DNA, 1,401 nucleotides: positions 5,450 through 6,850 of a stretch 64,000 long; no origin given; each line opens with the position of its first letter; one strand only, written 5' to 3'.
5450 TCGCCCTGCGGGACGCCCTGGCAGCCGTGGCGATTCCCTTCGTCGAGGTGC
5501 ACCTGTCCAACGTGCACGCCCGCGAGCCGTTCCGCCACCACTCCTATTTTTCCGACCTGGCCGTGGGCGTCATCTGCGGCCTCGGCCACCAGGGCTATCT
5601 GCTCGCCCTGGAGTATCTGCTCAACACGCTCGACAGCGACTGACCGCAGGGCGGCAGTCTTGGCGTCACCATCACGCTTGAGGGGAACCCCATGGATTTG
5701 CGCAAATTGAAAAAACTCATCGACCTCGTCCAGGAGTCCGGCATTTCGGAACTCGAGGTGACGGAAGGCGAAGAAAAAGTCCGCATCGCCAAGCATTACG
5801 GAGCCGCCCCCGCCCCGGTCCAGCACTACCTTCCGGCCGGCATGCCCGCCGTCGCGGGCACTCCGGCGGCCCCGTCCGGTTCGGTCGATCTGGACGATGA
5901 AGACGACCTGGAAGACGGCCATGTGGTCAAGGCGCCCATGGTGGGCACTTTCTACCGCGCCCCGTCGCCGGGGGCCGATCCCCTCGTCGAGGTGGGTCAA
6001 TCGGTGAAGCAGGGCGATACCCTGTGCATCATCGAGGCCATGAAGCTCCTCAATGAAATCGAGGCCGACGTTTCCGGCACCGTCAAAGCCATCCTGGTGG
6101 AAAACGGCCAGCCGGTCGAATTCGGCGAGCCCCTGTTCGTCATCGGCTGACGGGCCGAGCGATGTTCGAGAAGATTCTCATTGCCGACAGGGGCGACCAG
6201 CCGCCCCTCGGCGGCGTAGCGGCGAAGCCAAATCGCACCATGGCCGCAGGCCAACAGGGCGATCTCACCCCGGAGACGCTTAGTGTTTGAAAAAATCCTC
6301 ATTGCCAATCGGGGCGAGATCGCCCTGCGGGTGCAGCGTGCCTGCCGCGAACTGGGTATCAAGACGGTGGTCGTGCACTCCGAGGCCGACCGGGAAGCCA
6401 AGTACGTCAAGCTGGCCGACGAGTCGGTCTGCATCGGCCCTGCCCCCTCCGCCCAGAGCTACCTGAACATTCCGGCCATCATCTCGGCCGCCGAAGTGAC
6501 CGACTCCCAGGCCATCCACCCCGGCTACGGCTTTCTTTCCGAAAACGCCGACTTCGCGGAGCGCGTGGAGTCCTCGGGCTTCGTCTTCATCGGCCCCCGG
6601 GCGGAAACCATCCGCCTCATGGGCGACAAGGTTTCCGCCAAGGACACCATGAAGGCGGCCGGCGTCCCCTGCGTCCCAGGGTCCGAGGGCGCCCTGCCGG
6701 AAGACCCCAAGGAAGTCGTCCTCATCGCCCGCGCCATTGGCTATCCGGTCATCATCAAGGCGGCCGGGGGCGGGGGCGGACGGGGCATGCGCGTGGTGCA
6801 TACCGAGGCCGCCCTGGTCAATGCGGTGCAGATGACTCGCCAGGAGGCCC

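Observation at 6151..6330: accC leader contains a 42-codon uORF mimicking the AccC N-terminus, plus a 16/17-nt inverted repeat sequestering the accC RBS/start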

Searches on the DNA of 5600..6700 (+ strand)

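Call 13: search_rna_families(source=window, start=5600, end=6700, threshold=evalue, max_evalue=10)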
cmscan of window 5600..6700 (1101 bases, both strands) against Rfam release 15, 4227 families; matches with E-value up to 10: 8.
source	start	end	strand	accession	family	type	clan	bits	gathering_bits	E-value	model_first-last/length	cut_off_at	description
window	6243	6338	-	RF03172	mir-6012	Gene; miRNA;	-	25.5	59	0.038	1-85/85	no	mir-6012 microRNA precursor family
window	6254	6328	-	RF03972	mir-3150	Gene; miRNA;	-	20.6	100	0.82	1-80/80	no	mir-3150 microRNA precursor family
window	6256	6326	-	RF02094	mir-1803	Gene; miRNA;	-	20.4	95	0.66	1-76/76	no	mir-1803 microRNA precursor microRNA precursor family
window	6251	6331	+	RF04104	MIR918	Gene; miRNA;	-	19.9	268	0.63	1-265/265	no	MIR918 microRNA precursor family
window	5839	5860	+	RF01356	CRISPR-DR28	Gene; CRISPR;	-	16.9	35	7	1-24/24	no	CRISPR RNA direct repeat element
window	6241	6339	-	RF04018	mir-5316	Gene; miRNA;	-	16.1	70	3.2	1-89/89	no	mir-5316 microRNA precursor family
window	6245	6307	-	RF01277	snoU54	Gene; snRNA; snoRNA; CD-box;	CL00008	14.9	35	8.3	1-67/67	no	Small nucleolar RNA U54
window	6116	6147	-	RF01276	sR53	Gene; snRNA; snoRNA; CD-box;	-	14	49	1.9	1-60/60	no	Small nucleolar RNA sR53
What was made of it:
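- On Known structured RNA family (Rfam 15): Only sub-threshold miRNA-hairpin chance hits were found, the best at E = 0.038 and 25 bits against a gathering score of 59 (call 13).
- There is no Rfam match (call 13).
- Tried and rejected: Rfam 15 at E up to 10 over 5600-6700 gave only chance miRNA-like hairpin hits (call 13).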

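Call 56: search_dna_similar(query=window:6151-6330:+, collection=plasmids, mode=distant, max_evalue=0.01, max_rows=15)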
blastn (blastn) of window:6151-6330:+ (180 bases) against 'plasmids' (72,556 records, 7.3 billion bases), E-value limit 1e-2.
Records with a match: 185; places in all: 194; records where one place covers at least 80% of the query: 0.
Best place of each record, by identity: 95-99% 2; 90-95% 15; 80-90% 168.
By first word of the organism name: Ralstonia 102; Sinorhizobium 22; Rhizobium 11; Shinella 10; Paracoccus 8; Bradyrhizobium 7; Azospirillum 4; Mesorhizobium 3; Methylobacterium 2; Proteus 2; and 13 more.
By predicted mobility (MOB-suite, as given by PLSDB): mobilizable 120; non-mobilizable 52; conjugative 13.
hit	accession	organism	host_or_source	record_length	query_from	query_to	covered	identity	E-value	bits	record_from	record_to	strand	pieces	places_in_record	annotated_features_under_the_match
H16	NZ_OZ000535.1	Shinella sp. WSC3-e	-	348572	120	174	31%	82.1%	8e-5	54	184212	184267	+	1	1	acetyl/propionyl/methylcrotonyl-CoA carboxylase subunit alpha | hypothetical protein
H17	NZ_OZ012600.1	Shinella sp. WSD5-1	-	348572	120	174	31%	82.1%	8e-5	54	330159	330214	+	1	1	acetyl/propionyl/methylcrotonyl-CoA carboxylase subunit alpha | hypothetical protein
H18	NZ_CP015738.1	Shinella sp. HZN7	-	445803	120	174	31%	80.4%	3e-3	49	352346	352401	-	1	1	acetyl/propionyl/methylcrotonyl-CoA carboxylase subunit alpha | hypothetical protein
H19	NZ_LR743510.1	Methylobacterium bullatum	-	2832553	134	179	26%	89.1%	5e-7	62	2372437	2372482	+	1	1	none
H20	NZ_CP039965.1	Pseudorhodobacter turbinis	single bacterial isolate,Turban shell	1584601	134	179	26%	84.8%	3e-4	53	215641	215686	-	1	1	record has no annotation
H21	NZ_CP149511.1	Pararhizobium sp. A13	Aeschynomene indica,cell ...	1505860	134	180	26%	83.0%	1e-3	50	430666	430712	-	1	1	none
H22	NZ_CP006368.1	Aureimonas sp. AU20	-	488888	138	179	23%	90.7%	7e-6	57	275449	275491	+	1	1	biotin carboxylase N-terminal domain-containing protein | urea amidolyase family protein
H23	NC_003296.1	Ralstonia pseudosolanacearum GMI1000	-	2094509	134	177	24%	86.4%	8e-5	54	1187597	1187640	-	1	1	none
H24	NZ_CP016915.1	Ralstonia pseudosolanacearum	Tobacco,tissu sample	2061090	134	177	24%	86.4%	8e-5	54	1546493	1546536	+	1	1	none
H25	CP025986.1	Ralstonia solanacearum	Cucurbita maxima,culture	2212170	134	177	24%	86.4%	8e-5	54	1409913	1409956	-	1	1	accC: acetyl-CoA carboxylase biotin carboxylase subunit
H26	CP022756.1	Ralstonia solanacearum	Solanum tuberosum,single cell,Potato ...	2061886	134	177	24%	86.4%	8e-5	54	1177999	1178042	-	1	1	accC: acetyl-CoA carboxylase biotin carboxylase subunit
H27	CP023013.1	Ralstonia solanacearum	Solanum tuberosum,single cell,Potato ...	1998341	134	177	24%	86.4%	8e-5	54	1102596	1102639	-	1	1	none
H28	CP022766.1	Ralstonia solanacearum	Solanum tuberosum,single cell,Potato ...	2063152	134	177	24%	86.4%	8e-5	54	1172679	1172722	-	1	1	accC: acetyl-CoA carboxylase biotin carboxylase subunit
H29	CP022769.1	Ralstonia solanacearum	Solanum tuberosum,single cell,Potato ...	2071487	134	177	24%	86.4%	8e-5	54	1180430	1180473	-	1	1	accC: acetyl-CoA carboxylase biotin carboxylase subunit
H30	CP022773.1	Ralstonia solanacearum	Solanum tuberosum,single cell,Potato ...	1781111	134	177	24%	86.4%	8e-5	54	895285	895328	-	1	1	accC: acetyl-CoA carboxylase biotin carboxylase subunit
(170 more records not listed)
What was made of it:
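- On MITE / IS-derived transposable element: blastn of the region against 72,556 plasmids hit only the coding parts (call 56).
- No parent IS or plasmid relative was found (call 56).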

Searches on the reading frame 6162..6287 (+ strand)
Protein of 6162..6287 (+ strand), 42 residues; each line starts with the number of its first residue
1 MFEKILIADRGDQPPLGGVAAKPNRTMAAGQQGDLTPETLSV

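Call 68: find_homologous_proteins(query=window:6162-6287:+, max_evalue=1)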
Query window:6162-6287:+ (42 aa): 8 proteins with E <= 1 among 8 candidates.
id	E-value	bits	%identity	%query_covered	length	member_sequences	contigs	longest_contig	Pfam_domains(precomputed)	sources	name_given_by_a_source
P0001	1.5e-19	84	100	100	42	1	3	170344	-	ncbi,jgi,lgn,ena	jgi:hypothetical protein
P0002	3.2e-11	59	74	100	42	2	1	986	-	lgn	-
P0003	3.8e-10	56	71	100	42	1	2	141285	-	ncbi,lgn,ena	-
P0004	1.1e-9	54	69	100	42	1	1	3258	-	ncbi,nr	ncbi:MAG TPA: hypothetical protein VFR06_09700 [Gallionellaceae bacterium]|nr:hypothetical protein [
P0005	2.9e-9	53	69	100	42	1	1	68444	-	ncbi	ncbi:MAG: hypothetical protein AB1591_07590 [Pseudomonadota bacterium]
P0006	3.2e-9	53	67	100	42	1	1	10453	-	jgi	-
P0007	4.2e-7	46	62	100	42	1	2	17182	-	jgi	jgi:hypothetical protein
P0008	1.1e-6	45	67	86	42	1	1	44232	-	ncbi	ncbi:MAG: hypothetical protein ACLGHA_04760 [Gammaproteobacteria bacterium]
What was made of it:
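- On Protein-coding small gene (functional micropeptide): Public protein sets hold only 8 such ORFs, named 'hypothetical protein' or left unnamed (call 68).
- Tried and rejected: Protein search with the uORF returned 8 proteins of 42 aa, either named 'hypothetical protein' or unnamed (call 68).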
